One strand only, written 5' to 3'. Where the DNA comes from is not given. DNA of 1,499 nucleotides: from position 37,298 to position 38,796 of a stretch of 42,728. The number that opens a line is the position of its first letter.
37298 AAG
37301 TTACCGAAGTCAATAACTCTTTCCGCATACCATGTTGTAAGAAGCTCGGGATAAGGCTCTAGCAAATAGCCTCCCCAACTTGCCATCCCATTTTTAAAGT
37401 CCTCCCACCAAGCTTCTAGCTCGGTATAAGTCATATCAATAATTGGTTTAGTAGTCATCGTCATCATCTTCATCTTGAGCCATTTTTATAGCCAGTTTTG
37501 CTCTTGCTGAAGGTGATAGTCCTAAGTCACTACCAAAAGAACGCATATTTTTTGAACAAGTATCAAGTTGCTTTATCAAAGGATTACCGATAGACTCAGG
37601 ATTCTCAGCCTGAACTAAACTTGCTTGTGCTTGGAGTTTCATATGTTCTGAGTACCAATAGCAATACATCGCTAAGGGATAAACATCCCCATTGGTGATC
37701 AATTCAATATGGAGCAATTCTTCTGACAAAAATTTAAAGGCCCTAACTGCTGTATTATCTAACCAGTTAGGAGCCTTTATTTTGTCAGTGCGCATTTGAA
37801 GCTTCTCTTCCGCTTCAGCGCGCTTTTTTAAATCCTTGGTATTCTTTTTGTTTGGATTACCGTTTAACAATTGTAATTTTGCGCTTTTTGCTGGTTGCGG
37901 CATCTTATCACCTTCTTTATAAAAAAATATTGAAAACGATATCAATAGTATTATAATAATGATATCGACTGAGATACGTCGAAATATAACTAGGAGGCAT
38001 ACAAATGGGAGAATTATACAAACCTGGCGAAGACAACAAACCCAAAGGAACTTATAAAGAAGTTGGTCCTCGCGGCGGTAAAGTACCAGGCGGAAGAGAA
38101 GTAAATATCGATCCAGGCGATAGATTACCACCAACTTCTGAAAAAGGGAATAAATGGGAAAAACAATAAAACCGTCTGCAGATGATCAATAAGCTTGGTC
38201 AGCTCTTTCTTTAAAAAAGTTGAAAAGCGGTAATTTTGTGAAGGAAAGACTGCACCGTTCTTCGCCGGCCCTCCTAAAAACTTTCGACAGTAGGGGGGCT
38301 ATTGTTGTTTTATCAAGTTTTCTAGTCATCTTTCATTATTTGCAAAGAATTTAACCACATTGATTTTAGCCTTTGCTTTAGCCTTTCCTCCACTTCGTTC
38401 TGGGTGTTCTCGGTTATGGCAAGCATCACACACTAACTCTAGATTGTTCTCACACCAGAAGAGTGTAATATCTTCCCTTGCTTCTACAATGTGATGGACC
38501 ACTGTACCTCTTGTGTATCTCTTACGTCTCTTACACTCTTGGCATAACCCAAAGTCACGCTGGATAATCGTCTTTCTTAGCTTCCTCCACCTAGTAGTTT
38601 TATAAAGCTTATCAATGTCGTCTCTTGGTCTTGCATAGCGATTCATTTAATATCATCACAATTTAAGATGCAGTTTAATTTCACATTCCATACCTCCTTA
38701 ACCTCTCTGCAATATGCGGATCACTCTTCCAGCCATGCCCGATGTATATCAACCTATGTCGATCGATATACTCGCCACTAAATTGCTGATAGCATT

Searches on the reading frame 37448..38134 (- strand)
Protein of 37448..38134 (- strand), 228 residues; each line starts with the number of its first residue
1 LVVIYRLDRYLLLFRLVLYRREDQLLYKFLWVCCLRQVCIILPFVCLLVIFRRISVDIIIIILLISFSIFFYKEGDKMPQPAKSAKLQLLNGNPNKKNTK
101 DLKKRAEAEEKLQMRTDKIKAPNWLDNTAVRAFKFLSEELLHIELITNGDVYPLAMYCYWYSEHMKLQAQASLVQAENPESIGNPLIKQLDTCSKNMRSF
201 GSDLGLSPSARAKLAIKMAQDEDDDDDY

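Call 8: search_protein_families(library=phrogs, proteins=[window:37448-38134:-], max_evalue=0.001)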
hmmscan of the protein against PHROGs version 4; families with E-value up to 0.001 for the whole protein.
window:37448-38134:- (228 aa): 1 family
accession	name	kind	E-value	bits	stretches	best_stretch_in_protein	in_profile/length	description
phrog_83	-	head and packaging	3.9e-39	135.6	1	77-226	41-193/246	terminase small subunit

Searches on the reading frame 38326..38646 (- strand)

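Call 8: search_protein_families(library=phrogs, proteins=[window:38326-38646:-], max_evalue=0.001)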
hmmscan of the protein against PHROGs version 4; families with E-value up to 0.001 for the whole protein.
window:38326-38646:- (106 aa): 15 families
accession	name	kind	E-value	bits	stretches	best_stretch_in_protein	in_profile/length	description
phrog_144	-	DNA, RNA and nucleotide metabolism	1.5e-24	87.6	1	6-93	59-145/175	HNH endonuclease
phrog_119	-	DNA, RNA and nucleotide metabolism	7e-22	78.8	1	7-98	178-275/443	HNH endonuclease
phrog_589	-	DNA, RNA and nucleotide metabolism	1.4e-20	74.8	1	10-81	69-139/179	HNH endonuclease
phrog_5956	-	DNA, RNA and nucleotide metabolism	2.4e-20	73.6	1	9-102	36-128/138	HNH endonuclease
phrog_4581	-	head and packaging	4.6e-17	63.5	1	8-98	41-129/395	terminase small subunit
phrog_2323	-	DNA, RNA and nucleotide metabolism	3.2e-16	60.3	1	10-90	14-93/113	HNH endonuclease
phrog_8446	-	DNA, RNA and nucleotide metabolism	5.9e-08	33.6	1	16-79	124-194/211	HNH endonuclease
phrog_333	-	DNA, RNA and nucleotide metabolism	3.2e-07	31.6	1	17-92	18-89/138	HNH endonuclease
phrog_6050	-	DNA, RNA and nucleotide metabolism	6.1e-06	26.3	1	2-83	279-360/402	HNH endonuclease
phrog_11604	-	DNA, RNA and nucleotide metabolism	6.3e-05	23.6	1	21-80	64-128/160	HNH endonuclease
phrog_25061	-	DNA, RNA and nucleotide metabolism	0.00015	23.2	1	8-81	115-186/219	HNH endonuclease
phrog_740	-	DNA, RNA and nucleotide metabolism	0.00015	21.9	1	21-85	27-89/332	HNH endonuclease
phrog_8048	-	DNA, RNA and nucleotide metabolism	0.00016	22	1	16-85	160-231/273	HNH endonuclease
phrog_4321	-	DNA, RNA and nucleotide metabolism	0.00025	21.8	1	4-56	32-83/135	HNH endonuclease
phrog_7785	-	DNA, RNA and nucleotide metabolism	0.0005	21.1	1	17-80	51-111/147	HNH endonuclease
